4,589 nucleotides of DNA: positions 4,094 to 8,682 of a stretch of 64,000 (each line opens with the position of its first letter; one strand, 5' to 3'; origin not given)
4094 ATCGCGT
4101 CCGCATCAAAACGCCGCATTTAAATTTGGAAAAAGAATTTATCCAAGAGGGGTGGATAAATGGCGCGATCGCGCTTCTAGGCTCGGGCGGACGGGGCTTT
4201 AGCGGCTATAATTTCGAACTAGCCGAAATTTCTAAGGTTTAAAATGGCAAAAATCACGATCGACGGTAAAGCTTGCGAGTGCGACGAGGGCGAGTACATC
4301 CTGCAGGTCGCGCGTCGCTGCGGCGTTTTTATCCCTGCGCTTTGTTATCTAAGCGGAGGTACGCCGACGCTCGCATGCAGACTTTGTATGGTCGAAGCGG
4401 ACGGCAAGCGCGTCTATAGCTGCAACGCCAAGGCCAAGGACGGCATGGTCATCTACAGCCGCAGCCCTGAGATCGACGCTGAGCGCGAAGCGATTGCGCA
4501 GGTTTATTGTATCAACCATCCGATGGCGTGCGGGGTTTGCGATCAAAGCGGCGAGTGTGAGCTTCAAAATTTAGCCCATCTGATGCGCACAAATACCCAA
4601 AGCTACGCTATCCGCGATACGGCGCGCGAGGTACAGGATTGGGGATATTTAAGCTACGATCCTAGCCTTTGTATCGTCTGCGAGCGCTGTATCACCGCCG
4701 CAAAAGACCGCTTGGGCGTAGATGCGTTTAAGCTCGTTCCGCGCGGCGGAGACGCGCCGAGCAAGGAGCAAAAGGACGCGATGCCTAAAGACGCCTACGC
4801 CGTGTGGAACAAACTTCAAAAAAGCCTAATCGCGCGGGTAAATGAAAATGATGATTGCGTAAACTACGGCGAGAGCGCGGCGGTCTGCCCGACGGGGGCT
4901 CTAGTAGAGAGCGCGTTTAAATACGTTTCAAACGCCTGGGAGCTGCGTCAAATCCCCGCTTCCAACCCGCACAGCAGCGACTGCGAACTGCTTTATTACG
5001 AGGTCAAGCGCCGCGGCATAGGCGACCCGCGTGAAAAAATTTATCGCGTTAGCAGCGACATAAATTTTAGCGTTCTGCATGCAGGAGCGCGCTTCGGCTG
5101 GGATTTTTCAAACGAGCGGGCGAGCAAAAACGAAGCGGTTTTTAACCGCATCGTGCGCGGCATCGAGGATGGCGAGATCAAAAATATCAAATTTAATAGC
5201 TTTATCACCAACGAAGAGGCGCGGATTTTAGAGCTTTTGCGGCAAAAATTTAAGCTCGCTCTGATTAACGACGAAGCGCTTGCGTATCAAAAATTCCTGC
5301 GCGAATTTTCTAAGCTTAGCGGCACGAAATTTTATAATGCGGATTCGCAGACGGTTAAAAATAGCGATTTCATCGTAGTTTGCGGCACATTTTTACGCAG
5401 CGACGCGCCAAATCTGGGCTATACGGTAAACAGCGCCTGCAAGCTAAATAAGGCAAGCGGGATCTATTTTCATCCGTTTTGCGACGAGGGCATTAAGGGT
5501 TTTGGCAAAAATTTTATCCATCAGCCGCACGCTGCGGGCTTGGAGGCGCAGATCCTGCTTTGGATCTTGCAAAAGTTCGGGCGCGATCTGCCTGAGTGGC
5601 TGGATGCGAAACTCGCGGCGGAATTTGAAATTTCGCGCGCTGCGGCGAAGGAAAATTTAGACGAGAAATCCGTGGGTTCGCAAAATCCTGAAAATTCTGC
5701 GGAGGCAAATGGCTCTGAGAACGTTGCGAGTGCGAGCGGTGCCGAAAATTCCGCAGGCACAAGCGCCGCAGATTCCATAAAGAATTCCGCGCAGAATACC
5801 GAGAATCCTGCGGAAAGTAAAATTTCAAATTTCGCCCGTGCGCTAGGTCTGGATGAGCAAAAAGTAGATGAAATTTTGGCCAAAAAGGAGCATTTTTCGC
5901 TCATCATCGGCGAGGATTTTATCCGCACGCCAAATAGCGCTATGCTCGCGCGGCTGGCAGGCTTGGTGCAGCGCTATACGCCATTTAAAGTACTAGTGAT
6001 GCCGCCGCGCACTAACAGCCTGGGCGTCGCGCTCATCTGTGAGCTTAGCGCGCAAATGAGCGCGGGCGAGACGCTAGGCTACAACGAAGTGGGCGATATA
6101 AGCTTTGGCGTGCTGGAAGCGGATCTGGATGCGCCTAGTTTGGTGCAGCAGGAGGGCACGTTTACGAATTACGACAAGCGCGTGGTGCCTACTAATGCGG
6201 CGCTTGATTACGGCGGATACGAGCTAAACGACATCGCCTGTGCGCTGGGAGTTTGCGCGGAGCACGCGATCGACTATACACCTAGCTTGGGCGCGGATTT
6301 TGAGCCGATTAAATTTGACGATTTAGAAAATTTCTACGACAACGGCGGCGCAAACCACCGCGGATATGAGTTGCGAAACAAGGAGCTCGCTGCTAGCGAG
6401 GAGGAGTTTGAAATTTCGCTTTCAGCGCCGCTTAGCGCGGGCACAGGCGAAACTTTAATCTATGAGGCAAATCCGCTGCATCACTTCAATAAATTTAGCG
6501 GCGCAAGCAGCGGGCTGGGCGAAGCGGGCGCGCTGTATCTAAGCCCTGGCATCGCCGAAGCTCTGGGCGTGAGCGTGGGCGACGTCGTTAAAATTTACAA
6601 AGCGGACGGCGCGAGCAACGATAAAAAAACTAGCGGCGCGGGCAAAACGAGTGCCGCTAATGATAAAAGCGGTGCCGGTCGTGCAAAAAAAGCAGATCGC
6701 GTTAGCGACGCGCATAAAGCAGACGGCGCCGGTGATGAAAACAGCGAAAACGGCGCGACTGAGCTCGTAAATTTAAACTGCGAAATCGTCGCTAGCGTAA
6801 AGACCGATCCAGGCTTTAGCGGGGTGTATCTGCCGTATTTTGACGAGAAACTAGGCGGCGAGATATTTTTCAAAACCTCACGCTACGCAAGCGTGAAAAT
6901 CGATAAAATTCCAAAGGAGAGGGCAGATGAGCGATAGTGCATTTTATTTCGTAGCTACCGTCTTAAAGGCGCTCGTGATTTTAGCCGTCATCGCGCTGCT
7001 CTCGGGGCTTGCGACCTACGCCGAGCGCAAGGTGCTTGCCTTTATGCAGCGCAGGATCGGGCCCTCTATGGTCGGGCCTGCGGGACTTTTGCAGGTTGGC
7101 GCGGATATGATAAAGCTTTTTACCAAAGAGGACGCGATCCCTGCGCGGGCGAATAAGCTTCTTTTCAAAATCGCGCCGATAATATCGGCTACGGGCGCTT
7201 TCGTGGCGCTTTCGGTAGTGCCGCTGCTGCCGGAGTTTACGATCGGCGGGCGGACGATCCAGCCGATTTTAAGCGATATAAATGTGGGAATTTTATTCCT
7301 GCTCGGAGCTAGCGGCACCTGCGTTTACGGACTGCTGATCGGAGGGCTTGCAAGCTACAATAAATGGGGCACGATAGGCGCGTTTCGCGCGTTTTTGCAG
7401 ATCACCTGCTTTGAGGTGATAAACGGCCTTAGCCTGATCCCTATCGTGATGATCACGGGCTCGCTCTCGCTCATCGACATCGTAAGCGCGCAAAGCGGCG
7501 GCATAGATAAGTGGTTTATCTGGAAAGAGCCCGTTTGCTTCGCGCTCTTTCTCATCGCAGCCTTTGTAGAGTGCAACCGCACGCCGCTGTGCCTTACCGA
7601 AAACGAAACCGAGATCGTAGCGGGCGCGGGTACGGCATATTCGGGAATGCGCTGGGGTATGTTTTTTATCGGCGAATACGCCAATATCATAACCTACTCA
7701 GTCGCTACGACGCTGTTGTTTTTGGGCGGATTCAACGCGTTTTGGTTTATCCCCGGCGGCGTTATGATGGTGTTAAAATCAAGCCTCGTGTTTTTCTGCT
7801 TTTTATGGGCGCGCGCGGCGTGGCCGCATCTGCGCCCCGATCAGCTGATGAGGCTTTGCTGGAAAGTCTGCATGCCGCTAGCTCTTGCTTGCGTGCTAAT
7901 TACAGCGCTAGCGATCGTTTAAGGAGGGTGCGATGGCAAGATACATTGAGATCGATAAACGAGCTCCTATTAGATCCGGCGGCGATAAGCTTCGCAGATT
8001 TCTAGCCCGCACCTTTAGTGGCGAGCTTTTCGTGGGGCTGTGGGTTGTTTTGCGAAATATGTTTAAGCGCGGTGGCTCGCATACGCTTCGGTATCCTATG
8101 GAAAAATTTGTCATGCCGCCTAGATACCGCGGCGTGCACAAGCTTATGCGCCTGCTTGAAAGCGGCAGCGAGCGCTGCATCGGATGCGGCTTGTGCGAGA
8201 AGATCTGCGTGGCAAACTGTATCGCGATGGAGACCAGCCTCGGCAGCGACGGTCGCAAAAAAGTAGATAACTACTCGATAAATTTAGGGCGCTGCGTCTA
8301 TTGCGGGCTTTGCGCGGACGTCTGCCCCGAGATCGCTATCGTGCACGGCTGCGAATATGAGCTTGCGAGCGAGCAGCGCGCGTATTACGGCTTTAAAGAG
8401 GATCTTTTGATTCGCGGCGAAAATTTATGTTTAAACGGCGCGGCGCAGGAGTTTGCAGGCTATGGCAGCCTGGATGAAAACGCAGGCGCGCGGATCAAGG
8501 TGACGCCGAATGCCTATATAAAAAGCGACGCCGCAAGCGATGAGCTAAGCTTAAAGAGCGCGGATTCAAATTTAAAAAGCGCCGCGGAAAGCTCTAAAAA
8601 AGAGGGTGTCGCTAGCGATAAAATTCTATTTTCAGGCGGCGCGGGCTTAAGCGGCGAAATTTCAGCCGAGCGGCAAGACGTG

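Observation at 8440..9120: NuoI carries a ~225-aa disordered C-terminal tail made of repeats and open in several frames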

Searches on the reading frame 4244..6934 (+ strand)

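Call 35: search_protein_families(library=ncbifam, proteins=[window:4244-6934:+], max_evalue=0.00001)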
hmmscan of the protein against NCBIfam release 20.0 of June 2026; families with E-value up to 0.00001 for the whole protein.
window:4244-6934:+ (897 aa): 7 families
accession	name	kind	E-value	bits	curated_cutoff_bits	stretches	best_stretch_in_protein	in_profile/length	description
NF006305.0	PRK08493.1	equivalog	4.6e-295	980.9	591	1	2-788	2-773/819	NADH-quinone oxidoreductase subunit G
TIGR01973.1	NuoG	equivalog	5.9e-37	127.7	470.05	2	4-170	1-170/606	NADH-quinone oxidoreductase subunit NuoG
NF040763.1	FeFe_hydrog_A6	exception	4e-36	124.5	765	1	3-224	2-209/571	NADH-dependent [FeFe] hydrogenase, group A6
NF005745.0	PRK07569.1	equivalog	1e-29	103.6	333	1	3-223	5-210/238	bidirectional hydrogenase complex protein HoxU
NF005895.0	PRK07860.1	equivalog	2.4e-27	95.3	802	1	3-253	19-253/811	NADH-quinone oxidoreductase subunit G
NF040762.1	Hydr_FeFe_Clost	exception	2.7e-25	89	900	1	3-177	2-180/572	ferredoxin hydrogenase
NF009454.0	PRK12814.1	equivalog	2.2e-12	46.1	916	1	3-107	5-106/657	putative NADPH-dependent glutamate synthase small subunit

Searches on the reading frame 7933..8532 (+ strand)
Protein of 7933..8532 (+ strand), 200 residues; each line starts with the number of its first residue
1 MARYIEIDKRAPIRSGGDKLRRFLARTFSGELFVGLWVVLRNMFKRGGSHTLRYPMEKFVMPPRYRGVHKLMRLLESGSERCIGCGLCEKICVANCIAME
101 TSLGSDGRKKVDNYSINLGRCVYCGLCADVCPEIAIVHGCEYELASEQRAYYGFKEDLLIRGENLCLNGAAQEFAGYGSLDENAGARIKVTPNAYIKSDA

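Call 25: search_protein_representatives(protein=window:7933-8532:+)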
Query: 200 residues. Proteins with E-value up to 0.001 (for the whole library): 5096; up to 1e-10: 1482; up to 1e-30: 13. The best 150 are listed.
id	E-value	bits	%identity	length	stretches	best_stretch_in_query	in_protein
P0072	4.9e-129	444.2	96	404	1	1-200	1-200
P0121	8.9e-116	401.0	86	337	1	1-197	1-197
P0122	1.6e-65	236.9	58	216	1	4-195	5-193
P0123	7.2e-61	221.7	53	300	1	19-197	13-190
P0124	9.5e-60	218.0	54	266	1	18-197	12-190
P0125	2.9e-56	206.6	54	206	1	14-195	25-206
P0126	1.4e-52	194.6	56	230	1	22-196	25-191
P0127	6.4e-51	189.2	51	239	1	23-194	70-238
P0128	2.5e-50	187.2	52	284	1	18-196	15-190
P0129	6.7e-44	166.3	65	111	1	34-139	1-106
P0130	3.2e-42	160.8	90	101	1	1-80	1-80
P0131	2.5e-37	144.8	54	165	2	114-195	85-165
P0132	3.1e-32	128.2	53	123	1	15-125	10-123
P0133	2.4e-30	122.0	40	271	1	11-163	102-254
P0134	2.5e-30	121.9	47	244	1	27-162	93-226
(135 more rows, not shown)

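Call 28: list_cluster_members(proteins=[P0121, P0122, P0123, P0124, P0126, P0128, P0072, P0001])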
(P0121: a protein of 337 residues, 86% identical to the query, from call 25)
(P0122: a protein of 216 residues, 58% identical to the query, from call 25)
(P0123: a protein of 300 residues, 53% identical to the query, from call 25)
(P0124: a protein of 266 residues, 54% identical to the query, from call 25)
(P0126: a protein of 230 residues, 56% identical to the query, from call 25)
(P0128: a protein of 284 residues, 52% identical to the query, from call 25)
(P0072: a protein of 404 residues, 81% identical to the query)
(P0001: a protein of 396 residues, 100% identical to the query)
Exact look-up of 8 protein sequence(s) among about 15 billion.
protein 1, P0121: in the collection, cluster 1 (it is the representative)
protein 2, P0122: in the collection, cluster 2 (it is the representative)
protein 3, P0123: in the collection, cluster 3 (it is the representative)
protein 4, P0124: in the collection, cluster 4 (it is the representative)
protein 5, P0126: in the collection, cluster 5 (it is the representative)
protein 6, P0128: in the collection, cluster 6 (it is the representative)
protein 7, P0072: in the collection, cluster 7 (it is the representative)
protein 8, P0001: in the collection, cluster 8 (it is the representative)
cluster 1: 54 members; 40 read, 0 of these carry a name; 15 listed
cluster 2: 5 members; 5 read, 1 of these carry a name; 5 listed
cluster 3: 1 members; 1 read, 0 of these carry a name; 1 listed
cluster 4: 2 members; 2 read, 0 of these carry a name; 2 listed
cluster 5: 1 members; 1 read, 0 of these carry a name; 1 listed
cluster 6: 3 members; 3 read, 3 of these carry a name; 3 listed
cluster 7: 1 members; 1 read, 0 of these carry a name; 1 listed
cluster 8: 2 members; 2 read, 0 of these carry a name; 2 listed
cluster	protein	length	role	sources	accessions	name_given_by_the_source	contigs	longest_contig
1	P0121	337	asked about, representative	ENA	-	-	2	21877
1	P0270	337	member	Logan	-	-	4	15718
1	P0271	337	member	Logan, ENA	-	-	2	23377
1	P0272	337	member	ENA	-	-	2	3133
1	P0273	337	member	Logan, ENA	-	-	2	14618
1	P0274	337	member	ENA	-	-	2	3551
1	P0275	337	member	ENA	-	-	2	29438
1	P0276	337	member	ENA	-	-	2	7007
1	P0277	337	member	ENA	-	-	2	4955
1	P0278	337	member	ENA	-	-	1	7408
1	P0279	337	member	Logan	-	-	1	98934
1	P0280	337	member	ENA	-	-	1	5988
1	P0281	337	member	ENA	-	-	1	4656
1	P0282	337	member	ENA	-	-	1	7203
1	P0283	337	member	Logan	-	-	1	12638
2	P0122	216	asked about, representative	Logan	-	-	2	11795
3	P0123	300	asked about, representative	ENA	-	-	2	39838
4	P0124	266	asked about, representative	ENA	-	-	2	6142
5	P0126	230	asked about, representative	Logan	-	-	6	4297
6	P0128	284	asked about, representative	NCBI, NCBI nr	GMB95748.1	hypothetical protein NHP22001_03370 [Helicobacter sp. NHP22-001]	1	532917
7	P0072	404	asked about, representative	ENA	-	-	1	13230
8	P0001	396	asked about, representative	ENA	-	-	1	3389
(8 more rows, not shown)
